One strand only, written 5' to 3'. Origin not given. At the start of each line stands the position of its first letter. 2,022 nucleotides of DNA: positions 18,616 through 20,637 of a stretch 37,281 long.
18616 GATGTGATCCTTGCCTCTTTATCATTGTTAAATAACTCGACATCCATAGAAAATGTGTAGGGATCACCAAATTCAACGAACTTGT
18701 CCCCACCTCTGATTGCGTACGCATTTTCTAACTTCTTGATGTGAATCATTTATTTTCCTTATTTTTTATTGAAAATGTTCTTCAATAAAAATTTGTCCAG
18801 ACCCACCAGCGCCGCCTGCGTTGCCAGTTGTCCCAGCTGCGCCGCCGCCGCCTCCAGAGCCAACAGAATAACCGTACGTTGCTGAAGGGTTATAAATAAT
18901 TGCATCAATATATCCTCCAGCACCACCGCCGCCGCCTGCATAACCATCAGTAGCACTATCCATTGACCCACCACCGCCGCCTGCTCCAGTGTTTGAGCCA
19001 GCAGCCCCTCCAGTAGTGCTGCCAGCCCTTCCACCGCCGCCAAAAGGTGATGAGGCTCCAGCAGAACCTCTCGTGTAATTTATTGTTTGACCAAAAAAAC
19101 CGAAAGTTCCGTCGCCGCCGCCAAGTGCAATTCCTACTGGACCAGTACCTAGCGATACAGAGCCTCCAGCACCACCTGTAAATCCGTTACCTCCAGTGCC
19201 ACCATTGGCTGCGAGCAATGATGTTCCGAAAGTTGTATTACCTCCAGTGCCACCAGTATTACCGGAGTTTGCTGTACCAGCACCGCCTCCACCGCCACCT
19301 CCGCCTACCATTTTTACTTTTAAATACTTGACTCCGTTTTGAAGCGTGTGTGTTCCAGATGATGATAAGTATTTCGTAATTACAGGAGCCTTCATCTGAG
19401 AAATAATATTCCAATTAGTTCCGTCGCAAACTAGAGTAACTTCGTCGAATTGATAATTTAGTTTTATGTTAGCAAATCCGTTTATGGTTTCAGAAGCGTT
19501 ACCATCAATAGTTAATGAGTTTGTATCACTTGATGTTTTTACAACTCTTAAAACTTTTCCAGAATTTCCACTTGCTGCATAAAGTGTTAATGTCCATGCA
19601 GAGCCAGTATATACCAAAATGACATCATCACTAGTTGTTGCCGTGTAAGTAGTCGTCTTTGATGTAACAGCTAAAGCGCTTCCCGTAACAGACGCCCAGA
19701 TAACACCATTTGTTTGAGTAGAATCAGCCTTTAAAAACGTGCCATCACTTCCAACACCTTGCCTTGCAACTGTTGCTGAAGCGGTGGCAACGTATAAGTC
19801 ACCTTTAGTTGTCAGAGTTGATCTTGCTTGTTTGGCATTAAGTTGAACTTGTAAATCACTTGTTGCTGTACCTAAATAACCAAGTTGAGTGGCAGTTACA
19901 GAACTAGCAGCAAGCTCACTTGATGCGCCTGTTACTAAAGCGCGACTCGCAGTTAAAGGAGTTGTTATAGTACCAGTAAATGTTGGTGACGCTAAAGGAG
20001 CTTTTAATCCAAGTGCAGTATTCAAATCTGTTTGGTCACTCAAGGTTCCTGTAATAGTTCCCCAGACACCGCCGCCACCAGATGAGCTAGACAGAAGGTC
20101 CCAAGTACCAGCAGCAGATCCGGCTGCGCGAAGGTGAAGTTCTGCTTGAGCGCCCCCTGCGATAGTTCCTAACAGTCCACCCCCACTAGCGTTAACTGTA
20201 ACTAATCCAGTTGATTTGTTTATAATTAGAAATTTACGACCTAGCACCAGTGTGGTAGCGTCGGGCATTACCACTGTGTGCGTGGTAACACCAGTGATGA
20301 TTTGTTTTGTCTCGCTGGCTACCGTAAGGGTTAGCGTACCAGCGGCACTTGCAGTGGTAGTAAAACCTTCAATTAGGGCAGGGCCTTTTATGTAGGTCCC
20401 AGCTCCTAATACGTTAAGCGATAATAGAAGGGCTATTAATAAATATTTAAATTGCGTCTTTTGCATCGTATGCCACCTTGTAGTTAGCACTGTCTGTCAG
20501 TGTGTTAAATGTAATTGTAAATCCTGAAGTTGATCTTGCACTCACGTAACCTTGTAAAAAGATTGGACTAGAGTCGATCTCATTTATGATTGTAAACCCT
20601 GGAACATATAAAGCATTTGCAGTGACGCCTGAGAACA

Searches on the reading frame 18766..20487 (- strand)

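Call 30: search_protein_families(library=phrogs, proteins=[window:18766-20487:-], max_evalue=0.00001)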
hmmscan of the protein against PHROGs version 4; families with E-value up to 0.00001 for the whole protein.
window:18766-20487:- (573 aa): 1 family
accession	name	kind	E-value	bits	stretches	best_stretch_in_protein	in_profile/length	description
phrog_25379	-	tail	7.1e-07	29.7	1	126-326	114-303/384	tail protein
